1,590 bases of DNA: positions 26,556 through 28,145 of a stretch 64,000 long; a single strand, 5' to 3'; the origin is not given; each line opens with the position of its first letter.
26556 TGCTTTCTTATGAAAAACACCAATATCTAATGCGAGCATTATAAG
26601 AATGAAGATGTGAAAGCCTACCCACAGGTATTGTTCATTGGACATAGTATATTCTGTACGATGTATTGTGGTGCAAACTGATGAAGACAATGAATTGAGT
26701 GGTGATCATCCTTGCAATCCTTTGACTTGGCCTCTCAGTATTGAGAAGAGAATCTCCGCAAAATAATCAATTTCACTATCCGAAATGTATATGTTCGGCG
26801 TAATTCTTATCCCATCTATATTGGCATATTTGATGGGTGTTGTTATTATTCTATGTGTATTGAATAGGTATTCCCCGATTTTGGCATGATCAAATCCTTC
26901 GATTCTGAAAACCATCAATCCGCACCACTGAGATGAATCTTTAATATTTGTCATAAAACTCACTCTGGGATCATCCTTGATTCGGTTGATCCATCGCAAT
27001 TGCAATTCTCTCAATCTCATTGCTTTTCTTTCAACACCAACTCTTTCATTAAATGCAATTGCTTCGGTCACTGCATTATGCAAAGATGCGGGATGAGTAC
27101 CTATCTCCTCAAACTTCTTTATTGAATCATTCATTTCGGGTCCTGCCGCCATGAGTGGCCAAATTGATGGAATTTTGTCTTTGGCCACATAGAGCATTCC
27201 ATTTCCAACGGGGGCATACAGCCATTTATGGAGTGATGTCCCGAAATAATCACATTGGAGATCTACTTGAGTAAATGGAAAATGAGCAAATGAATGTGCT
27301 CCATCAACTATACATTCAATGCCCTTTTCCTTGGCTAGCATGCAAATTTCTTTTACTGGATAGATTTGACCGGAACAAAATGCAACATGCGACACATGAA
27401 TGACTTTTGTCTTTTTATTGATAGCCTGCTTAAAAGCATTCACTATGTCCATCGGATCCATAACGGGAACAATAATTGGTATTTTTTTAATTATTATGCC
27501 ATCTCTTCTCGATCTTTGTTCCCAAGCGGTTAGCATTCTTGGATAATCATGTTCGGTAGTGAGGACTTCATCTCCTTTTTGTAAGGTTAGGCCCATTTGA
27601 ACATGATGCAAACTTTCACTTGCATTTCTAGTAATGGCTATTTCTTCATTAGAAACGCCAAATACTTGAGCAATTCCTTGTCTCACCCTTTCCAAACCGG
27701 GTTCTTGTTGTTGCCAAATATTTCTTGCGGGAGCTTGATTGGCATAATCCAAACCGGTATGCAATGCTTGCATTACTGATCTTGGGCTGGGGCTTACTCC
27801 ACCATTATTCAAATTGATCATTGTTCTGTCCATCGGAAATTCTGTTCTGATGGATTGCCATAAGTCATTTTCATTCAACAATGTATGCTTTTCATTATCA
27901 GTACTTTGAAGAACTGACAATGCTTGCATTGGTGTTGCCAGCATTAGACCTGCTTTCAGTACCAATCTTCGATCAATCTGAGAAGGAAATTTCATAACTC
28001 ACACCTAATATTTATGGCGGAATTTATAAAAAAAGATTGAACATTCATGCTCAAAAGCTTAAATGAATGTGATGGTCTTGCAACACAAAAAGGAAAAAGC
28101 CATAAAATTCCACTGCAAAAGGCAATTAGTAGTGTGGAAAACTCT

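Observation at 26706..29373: Divergent pair of Tat-signal-bearing, normally cytoplasmic enzymes: S66 LD-carboxypeptidase and class-V PLP enzyme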

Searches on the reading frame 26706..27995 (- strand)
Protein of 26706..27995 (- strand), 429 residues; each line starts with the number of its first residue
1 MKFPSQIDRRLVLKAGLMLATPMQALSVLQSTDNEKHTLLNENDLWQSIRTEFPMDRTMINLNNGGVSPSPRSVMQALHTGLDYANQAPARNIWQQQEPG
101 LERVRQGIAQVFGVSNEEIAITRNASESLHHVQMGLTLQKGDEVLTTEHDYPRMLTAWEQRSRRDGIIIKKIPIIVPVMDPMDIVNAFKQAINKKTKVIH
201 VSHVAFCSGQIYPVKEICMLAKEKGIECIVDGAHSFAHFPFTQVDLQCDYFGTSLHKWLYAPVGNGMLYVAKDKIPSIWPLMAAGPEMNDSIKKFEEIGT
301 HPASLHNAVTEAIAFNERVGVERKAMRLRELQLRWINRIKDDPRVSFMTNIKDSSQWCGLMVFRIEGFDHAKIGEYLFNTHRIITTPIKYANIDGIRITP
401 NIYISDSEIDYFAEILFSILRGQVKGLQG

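Call 3: search_protein_families(library=pfam, proteins=[window:26706-27995:-])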
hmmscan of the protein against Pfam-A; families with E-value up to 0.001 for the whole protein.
window:26706-27995:- (429 aa): 5 families
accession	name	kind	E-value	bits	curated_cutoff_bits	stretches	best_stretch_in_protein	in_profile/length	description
PF00266.25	Aminotran_5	-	1.3e-38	133.4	21.5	1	61-380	2-331/371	Aminotransferase class-V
PF01212.27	Beta_elim_lyase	-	5.7e-06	26.3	27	1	99-315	32-222/288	Beta-eliminating lyase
PF00155.27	Aminotran_1_2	-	1.2e-05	25.2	19.7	1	60-235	4-189/361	Aminotransferase class I and II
PF01041.23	DegT_DnrJ_EryC1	-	2.1e-05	24.4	19.8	1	98-236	23-150/360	DegT/DnrJ/EryC1/StrS aminotransferase family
PF01053.26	Cys_Met_Meta_PP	-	2.3e-05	23.6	27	1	137-259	87-200/381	Cys/Met metabolism PLP-dependent enzyme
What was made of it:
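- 26706..27995 (-): PvdN-like class-V-fold PLP enzyme, 429 aa, predicted periplasmic. Pfam Aminotran_5 E 1.3e-38 (call 3).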

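Call 4: search_protein_families(library=ncbifam, proteins=[window:26706-27995:-])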
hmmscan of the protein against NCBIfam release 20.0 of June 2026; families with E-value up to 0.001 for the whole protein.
window:26706-27995:- (429 aa): 37 families (the best 25 are shown)
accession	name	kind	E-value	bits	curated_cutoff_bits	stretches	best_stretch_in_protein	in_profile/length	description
NF051467.1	peri_mod_PvdN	equivalog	4.5e-48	164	650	1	8-416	3-421/425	pyoverdine-tailoring periplasmic protein PvdN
TIGR01979.1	sufS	subfamily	5.1e-35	121.1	475.1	1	49-377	3-348/403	SufS family cysteine desulfurase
NF041166.1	f2_encap_cargo1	exception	1.9e-25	90.1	800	1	57-377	244-573/623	family 2A encapsulin nanocompartment cargo protein cysteine desulfurase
TIGR01977.1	am_tr_V_EF2568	hypoth_equivalog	2.4e-25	89.3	377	1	69-385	11-331/376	cysteine desulfurase family protein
NF006791.0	PRK09295.1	equivalog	4.9e-21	75.3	661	1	100-285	68-253/406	cysteine desulfurase SufS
NF040779.1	Sec_lyase_SclA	exception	1.2e-19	70.5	525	1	72-385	14-331/378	selenocysteine lyase SclA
TIGR01976.1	am_tr_V_VC1184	hypoth_equivalog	3.7e-19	69.3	352.35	1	47-330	4-288/401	cysteine desulfurase-like protein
TIGR03392.1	FeS_syn_CsdA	equivalog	3.7e-18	65.9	493.6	1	50-301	7-260/398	cysteine desulfurase CsdA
NF008126.0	PRK10874.1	equivalog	5.2e-18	65.3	607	1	49-300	9-262/401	cysteine desulfurase CsdA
TIGR03402.1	FeS_nifS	equivalog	1.3e-16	60.3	530.75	1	83-286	26-224/379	cysteine desulfurase NifS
NF010611.0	PRK14012.1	equivalog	2e-16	60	548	1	74-347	25-291/406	IscS subfamily cysteine desulfurase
TIGR04343.1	egtE_PLP_lyase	equivalog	8.5e-15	54.4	400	1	96-416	51-368/370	ergothioneine biosynthesis PLP-dependent enzyme EgtE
TIGR02006.1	IscS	equivalog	7e-14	51.6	643.2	1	94-340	43-280/402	IscS subfamily cysteine desulfurase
TIGR03235.1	DNA_S_dndA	equivalog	7.6e-14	51.8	480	1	98-349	41-286/353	cysteine desulfurase DndA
TIGR03403.1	nifS_epsilon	equivalog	1.6e-11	43.6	587.7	1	114-290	58-232/382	NifS family cysteine desulfurase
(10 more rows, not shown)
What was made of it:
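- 26706..27995 (-): Best NCBIfam hit is PvdN, 164 bits, aligned over residues 8-416 (call 4).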

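Call 8: find_homologous_proteins(query=window:26706-27995:-)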
Query window:26706-27995:- (429 aa): 8000 proteins with E <= 0.001 among 8000 candidates; the best 120 are listed.
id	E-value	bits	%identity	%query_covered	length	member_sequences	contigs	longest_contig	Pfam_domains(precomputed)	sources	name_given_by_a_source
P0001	8.4e-283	955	97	100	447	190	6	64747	PF00155.28,PF00266.26,PF01212.28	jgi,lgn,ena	jgi:selenocysteine lyase/cysteine desulfurase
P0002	4.9e-259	877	88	100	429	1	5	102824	PF00266.26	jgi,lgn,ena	-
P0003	4.3e-257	871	87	100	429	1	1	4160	PF00266.26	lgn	-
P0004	7.4e-257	870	87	100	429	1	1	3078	PF00266.26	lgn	-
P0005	8.7e-257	870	88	100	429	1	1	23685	PF00266.26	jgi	-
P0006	1.1e-256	869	87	100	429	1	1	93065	PF00266.26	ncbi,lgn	ncbi:MAG: aminotransferase class V-fold PLP-dependent enzyme [Ignavibacteria bacterium]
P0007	1.1e-256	869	87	100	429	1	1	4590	PF00266.26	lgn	-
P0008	2.7e-256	868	87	100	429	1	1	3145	PF00266.26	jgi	-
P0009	7.0e-256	867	87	100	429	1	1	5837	PF00266.26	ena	-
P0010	7.0e-256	867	87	100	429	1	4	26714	PF00266.26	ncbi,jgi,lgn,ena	ncbi:MAG: hypothetical protein RIT37_1035 [Bacteroidota bacterium]|jgi:selenocysteine lyase/cysteine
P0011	9.6e-256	866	86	100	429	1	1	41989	PF00266.26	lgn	-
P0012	1.8e-255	865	86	100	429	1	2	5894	PF00266.26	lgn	-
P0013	2.5e-255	865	86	100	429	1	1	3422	PF00266.26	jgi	-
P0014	1.7e-254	862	86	100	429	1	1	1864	PF00266.26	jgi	-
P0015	1.4e-245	833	88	94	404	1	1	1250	PF00266.26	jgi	-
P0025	2.7e-229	779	78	98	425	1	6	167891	PF00155.28,PF00266.26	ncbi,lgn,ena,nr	ncbi:MAG: aminotransferase class V-fold PLP-dependent enzyme [Bacteroidetes bacterium]|nr:aminotrans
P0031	5.3e-189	646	66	98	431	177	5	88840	PF00155.28,PF00266.26,PF01053.27,PF01041.24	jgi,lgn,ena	-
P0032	3.7e-187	640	68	91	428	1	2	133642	PF00266.26,PF01053.27,PF01041.24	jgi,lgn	jgi:selenocysteine lyase/cysteine desulfurase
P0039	6.8e-164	564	60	95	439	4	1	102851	PF00266.26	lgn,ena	-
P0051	4.5e-147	508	56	90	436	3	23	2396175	PF00155.28,PF00266.26,PF01053.27,PF01041.24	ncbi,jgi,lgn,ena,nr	jgi:isopenicillin-N epimerase|nr:MAG: isopenicillin-N epimerase [Bacteroidota bacterium]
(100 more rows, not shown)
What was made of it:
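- Source annotations read 'selenocysteine lyase/cysteine desulfurase' (call 8).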

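Call 12: search_solved_structures(query=window:26706-27995:-, max_evalue=1e-10, show_alignments=2)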
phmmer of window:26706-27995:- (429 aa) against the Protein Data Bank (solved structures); distinct sequences matched with E-value up to 1e-10: 52.
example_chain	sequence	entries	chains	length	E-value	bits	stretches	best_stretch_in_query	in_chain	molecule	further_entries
5i90_A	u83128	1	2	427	6.4e-34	120.6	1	8-417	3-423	PvdN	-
5hh9_A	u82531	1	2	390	3.7e-31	111.5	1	45-417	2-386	PvdN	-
1t3i_A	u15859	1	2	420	4.6e-25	91.5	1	57-292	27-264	Probable cysteine desulfurase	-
4w91_A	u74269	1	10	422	3.4e-24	88.6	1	48-313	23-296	Aminotransferase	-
7e6a_A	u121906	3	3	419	3.4e-24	88.6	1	58-298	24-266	Cysteine desulfurase SufS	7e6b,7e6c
5xt5_A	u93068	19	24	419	3.5e-24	88.5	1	58-298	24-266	Cysteine desulfurase SufS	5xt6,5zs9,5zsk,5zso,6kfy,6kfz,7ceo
5j8q_A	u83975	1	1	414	3.5e-24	88.5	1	58-298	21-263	Cysteine desulfurase SufS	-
7e6d_A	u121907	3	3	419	3.5e-24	88.5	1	58-298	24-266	Cysteine desulfurase SufS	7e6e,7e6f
5b7s_A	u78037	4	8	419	4.3e-24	88.2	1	47-422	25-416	Cysteine desulfurase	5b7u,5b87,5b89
7cer_A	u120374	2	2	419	1.2e-23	86.8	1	58-298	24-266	Cysteine desulfurase SufS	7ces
7ceq_A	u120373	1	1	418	1.2e-23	86.7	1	58-298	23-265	Cysteine desulfurase SufS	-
4q76_A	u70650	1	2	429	5.6e-23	84.6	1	57-314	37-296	Cysteine desulfurase 2, chloroplastic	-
4q75_A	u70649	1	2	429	5.6e-23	84.6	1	57-314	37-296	Cysteine desulfurase 2, chloroplastic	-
8kg1_A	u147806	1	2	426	5.9e-22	81.2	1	48-375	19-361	cysteine desulfurase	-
1elq_A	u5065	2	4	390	6.7e-22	81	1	57-282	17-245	L-CYSTEINE/L-CYSTINE C-S LYASE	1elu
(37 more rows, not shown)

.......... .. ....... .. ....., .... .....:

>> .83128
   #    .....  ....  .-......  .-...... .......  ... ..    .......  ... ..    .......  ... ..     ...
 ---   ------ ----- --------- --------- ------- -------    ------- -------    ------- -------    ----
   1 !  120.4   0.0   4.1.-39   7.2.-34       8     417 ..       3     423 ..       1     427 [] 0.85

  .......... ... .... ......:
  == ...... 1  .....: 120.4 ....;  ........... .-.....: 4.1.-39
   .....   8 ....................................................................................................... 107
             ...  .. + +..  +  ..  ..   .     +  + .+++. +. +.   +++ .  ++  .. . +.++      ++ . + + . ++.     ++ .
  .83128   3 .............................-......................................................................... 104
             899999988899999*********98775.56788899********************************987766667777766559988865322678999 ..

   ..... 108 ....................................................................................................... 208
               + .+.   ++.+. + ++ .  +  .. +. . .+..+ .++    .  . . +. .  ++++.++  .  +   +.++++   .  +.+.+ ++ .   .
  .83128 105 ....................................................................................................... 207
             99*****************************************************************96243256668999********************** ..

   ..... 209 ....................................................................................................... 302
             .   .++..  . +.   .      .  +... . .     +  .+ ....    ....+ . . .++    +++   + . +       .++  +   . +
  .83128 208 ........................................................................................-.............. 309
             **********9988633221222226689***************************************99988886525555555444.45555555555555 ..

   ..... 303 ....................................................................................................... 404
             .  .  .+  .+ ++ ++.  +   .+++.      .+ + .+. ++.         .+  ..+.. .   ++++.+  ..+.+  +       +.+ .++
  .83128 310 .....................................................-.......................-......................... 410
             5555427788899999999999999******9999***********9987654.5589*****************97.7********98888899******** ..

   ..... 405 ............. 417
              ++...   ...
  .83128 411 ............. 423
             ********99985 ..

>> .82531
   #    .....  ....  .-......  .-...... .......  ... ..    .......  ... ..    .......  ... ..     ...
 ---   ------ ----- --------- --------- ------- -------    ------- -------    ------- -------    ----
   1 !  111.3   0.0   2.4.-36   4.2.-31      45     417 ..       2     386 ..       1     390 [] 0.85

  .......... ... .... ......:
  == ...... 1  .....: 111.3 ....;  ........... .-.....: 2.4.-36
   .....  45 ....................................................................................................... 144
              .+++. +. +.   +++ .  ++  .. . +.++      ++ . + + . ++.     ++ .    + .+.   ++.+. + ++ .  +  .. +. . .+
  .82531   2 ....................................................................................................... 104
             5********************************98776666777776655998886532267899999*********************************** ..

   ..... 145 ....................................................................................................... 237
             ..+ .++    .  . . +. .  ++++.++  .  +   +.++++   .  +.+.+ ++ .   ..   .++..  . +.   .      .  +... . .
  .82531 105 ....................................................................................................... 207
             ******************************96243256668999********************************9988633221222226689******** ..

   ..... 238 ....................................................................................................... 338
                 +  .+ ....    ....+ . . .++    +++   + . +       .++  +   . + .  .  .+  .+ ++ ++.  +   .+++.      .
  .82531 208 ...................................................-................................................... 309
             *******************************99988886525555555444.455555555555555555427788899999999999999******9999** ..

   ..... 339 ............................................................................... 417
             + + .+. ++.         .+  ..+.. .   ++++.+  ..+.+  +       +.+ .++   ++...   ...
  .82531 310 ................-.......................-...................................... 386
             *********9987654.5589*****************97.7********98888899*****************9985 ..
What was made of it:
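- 26706..27995 (-): Best PDB sequence hit is PvdN 5i90 (call 12).
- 27906..27995 (-): Tat signal peptide of the PLP enzyme (residues 1 to about 30). RR codons are at 27966-27971. The region aligns to the PvdN signal DRRTFLK (call 12).
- Closest known: PvdN. Same: It is the best sequence hit in both PDB and NCBIfam (calls 4, 12).
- PvdN aligns through the signal region (call 12).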

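Call 16: find_related_loci(query=A1, collection=genome_contigs, flank=10000)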
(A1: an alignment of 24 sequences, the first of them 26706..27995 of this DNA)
Query A1 (429 aa) in genome_contigs; peptide patterns used: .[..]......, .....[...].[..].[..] (x = any residue, [..] = any of these).
600 stretches matched a pattern (row limit reached: there are more); 578 encode a relative of the query (tblastn E <= 1e-3); the best 80 are kept; 80 distinct loci.
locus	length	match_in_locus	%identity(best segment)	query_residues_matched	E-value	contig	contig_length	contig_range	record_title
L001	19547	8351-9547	54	24-427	1e-152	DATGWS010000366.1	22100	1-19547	MAG TPA_asm: Candidatus Didemnitutus sp. isolate SMAG_U10588 k141_224654, whole genome shotgun sequence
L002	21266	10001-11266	53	9-428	6e-151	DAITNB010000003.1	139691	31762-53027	MAG TPA_asm: bacterium isolate CTOTU10762 NODE_35_length_139691_cov_26.532134, whole genome shotgun sequence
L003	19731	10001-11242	53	11-425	2e-149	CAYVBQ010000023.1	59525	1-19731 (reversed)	MAG TPA_asm: uncultured Melioribacter sp. isolate SRP302447_co1_415 genome assembly, contig: NODE_1585_length_59525_cov_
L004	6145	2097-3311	54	19-424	9e-149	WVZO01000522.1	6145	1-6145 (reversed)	MAG: Candidatus Aminicenantes bacterium isolate CS4-C025 C_merged_R1_(paired)_contig_124501, whole genome shotgun sequen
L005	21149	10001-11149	55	42-424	1e-146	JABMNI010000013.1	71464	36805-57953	MAG: Ignavibacteria bacterium isolate bin.189 k141_1273310, whole genome shotgun sequence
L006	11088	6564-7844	51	9-425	5e-146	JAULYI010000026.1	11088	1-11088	MAG: Candidatus Kapaibacterium sp. isolate P_KAPA1 NODE_15382_length_11088_cov_3.020710, whole genome shotgun sequence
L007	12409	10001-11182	53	31-424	1e-145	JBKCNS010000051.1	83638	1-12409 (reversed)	MAG: Candidatus Kapaibacterium sp. isolate samp_506_metadecoder_925 samp_506_2048090, whole genome shotgun sequence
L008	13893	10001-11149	52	41-423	5e-144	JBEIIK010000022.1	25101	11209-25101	MAG: Ignavibacteria bacterium isolate Sample-102-S76-bin-82 Sample_102_S76-bin_82-k141_3053428, whole genome shotgun seq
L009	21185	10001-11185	52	31-425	1e-141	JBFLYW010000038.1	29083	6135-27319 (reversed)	MAG: Bacteroidota bacterium isolate MAG095 MAG095_38, whole genome shotgun sequence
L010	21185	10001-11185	49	30-423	2e-141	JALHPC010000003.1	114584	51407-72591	MAG: Candidatus Kapaibacterium sp. isolate bin.207 c_000000001066, whole genome shotgun sequence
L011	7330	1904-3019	56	42-414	5e-141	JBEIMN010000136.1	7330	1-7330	MAG: Acidobacteriota bacterium isolate Sample-105-S5-bin-117 Sample_105_S5-bin_117-k141_2177421, whole genome shotgun se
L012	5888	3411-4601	51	28-421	5e-140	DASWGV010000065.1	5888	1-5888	MAG TPA_asm: Gemmatimonadales bacterium isolate SMAG_U2825 k141_1906615, whole genome shotgun sequence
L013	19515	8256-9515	52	12-421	6e-139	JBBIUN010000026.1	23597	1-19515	MAG: Gemmatimonadota bacterium isolate TCS170221_bin_54 NODE_2437_length_23597_cov_24.530201, whole genome shotgun seque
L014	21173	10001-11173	53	33-427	6e-139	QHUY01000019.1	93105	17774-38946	MAG: Gemmatimonadetes bacterium isolate AG17 14_1009_16_40cm_scaffold_1927_curated, whole genome shotgun sequence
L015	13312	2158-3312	54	39-427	2e-140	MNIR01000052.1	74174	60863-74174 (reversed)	MAG: Gemmatimonadetes bacterium 13_1_20CM_4_69_16 13_1_20cm_4_scaffold_102, whole genome shotgun sequence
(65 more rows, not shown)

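Call 18: find_encoding_contigs(protein=P0006, flank=6000, max_places=2)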
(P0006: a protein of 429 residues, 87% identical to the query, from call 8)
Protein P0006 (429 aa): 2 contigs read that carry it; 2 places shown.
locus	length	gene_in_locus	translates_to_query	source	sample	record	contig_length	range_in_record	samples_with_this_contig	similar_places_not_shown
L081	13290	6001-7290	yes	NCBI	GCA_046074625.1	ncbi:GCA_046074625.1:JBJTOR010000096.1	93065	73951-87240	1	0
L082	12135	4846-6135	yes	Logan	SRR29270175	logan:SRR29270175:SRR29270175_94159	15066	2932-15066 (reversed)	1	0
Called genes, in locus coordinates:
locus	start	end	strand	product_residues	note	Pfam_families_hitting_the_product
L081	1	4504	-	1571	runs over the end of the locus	PF00092:VWA, PF13519:VWA_2, PF15780:ASH (faint), PF22544:HYDIN_VesB_CFA65-like_Ig (faint), PF22073:Cep192_D4 (weak), PF18962:Por_Secre_tail (weak)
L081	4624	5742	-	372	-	PF02016:Peptidase_S66, PF17676:Peptidase_S66C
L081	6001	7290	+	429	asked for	PF00266:Aminotran_5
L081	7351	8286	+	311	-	PF03741:TerC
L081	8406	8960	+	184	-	PF14595:Thioredoxin_9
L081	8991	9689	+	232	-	PF13620:CarboxypepD_reg, PF25020:TTR_TEN1-4 (weak)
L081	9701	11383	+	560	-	PF19289:PmbA_TldD_3rd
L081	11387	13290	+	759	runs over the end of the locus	PF01578:Cytochrom_C_asm, PF16327:CcmF_C, PF05140:ResB (faint)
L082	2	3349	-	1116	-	?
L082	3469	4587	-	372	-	PF02016:Peptidase_S66, PF17676:Peptidase_S66C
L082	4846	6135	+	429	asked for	PF00266:Aminotran_5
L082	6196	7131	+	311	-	PF03741:TerC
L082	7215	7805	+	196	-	PF14595:Thioredoxin_9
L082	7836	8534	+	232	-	PF13620:CarboxypepD_reg, PF25020:TTR_TEN1-4 (weak)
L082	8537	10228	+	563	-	PF19289:PmbA_TldD_3rd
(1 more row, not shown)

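Call 19: find_encoding_contigs(protein=P0025, flank=6000, max_places=2)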
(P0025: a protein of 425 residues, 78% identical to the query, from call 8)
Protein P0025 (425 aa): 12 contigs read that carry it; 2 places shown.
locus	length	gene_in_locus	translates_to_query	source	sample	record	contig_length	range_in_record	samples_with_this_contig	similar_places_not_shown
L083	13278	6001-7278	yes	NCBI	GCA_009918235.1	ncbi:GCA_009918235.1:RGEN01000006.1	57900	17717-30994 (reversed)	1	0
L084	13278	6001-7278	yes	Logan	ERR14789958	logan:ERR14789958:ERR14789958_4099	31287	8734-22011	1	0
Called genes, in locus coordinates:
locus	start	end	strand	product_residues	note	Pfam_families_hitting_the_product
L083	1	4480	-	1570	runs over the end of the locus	PF00092:VWA, PF13519:VWA_2, PF22073:Cep192_D4 (faint), PF22544:HYDIN_VesB_CFA65-like_Ig (faint), PF18962:Por_Secre_tail (faint)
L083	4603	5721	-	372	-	PF02016:Peptidase_S66, PF17676:Peptidase_S66C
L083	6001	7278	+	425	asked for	PF00155:Aminotran_1_2 (weak), PF00266:Aminotran_5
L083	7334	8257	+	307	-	PF03741:TerC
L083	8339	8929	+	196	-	PF14595:Thioredoxin_9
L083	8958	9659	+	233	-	-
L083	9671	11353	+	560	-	PF19289:PmbA_TldD_3rd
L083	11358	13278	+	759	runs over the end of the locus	PF01578:Cytochrom_C_asm, PF16327:CcmF_C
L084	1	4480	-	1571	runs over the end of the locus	PF00092:VWA, PF13519:VWA_2, PF21471:Reelin_subrepeat-B (faint), PF22073:Cep192_D4 (faint), PF22544:HYDIN_VesB_CFA65-like_Ig (faint), PF18962:Por_Secre_tail (faint)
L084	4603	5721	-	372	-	PF02016:Peptidase_S66, PF17676:Peptidase_S66C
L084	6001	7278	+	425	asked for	PF00155:Aminotran_1_2 (weak), PF00266:Aminotran_5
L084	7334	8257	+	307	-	PF03741:TerC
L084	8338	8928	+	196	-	PF14595:Thioredoxin_9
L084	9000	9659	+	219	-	-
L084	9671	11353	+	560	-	PF19289:PmbA_TldD_3rd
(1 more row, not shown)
